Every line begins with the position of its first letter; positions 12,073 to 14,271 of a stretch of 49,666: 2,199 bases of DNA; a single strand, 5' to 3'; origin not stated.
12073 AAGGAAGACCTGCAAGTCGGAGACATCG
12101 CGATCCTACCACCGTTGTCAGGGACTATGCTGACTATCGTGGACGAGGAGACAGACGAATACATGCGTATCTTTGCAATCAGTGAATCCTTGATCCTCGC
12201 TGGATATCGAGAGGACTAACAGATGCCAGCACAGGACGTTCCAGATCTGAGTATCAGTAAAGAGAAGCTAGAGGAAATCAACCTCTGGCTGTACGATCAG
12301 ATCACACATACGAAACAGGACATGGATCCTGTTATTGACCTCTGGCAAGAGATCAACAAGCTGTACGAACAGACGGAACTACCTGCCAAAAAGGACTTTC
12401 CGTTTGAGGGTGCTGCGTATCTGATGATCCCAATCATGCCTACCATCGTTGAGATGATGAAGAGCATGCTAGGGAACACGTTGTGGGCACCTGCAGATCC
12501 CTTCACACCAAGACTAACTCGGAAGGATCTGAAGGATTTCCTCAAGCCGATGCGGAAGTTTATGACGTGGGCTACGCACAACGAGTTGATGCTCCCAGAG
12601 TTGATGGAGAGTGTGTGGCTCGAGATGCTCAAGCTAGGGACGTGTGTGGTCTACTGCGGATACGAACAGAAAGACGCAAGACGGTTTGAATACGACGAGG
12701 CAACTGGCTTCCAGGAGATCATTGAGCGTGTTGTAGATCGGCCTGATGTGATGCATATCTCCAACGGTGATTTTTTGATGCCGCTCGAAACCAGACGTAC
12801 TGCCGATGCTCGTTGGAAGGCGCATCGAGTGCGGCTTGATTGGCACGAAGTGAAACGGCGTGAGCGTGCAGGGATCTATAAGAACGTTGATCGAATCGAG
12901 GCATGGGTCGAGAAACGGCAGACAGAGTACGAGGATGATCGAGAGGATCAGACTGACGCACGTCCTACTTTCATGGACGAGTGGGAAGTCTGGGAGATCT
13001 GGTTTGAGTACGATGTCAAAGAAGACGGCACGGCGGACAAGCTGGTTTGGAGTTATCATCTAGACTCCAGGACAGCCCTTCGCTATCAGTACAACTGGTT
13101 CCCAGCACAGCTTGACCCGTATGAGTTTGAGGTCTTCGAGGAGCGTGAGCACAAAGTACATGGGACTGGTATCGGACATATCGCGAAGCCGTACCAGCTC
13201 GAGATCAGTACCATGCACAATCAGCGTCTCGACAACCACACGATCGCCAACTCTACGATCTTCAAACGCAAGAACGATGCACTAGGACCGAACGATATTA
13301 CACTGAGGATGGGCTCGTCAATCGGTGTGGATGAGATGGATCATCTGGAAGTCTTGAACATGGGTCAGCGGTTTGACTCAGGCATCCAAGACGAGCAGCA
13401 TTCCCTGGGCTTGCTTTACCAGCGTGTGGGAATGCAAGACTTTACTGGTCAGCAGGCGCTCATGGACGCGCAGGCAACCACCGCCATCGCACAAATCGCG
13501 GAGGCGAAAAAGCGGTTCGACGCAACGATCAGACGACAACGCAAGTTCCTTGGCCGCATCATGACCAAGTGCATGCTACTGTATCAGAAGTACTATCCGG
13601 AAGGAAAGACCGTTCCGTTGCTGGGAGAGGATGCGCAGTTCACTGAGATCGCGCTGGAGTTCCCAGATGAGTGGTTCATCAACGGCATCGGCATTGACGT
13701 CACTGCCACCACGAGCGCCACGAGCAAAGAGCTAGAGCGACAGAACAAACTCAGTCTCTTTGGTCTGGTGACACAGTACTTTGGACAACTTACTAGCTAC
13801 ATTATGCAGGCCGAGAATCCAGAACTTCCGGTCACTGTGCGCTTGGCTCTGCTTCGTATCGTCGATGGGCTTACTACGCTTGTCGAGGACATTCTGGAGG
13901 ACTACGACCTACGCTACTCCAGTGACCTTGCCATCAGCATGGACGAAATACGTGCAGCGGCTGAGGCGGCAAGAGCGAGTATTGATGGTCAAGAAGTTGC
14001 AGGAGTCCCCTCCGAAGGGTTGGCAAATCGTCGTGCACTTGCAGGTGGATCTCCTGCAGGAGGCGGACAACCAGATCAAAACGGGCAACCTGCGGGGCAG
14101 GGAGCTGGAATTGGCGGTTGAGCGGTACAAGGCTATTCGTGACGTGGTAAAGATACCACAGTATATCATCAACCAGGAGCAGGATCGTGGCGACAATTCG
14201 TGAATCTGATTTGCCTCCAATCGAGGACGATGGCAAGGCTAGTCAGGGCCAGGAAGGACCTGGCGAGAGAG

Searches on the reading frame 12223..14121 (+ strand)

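Call 100: search_protein_families(library=pfam, proteins=[window:12223-14121:+], max_evalue=0.001)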
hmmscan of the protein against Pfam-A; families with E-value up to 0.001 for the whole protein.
window:12223-14121:+ (632 aa): 1 family
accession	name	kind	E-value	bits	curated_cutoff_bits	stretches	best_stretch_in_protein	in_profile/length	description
PF23899.1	SU10_portal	-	1e-16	60.9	30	1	168-513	183-526/593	Phage SU10 portal protein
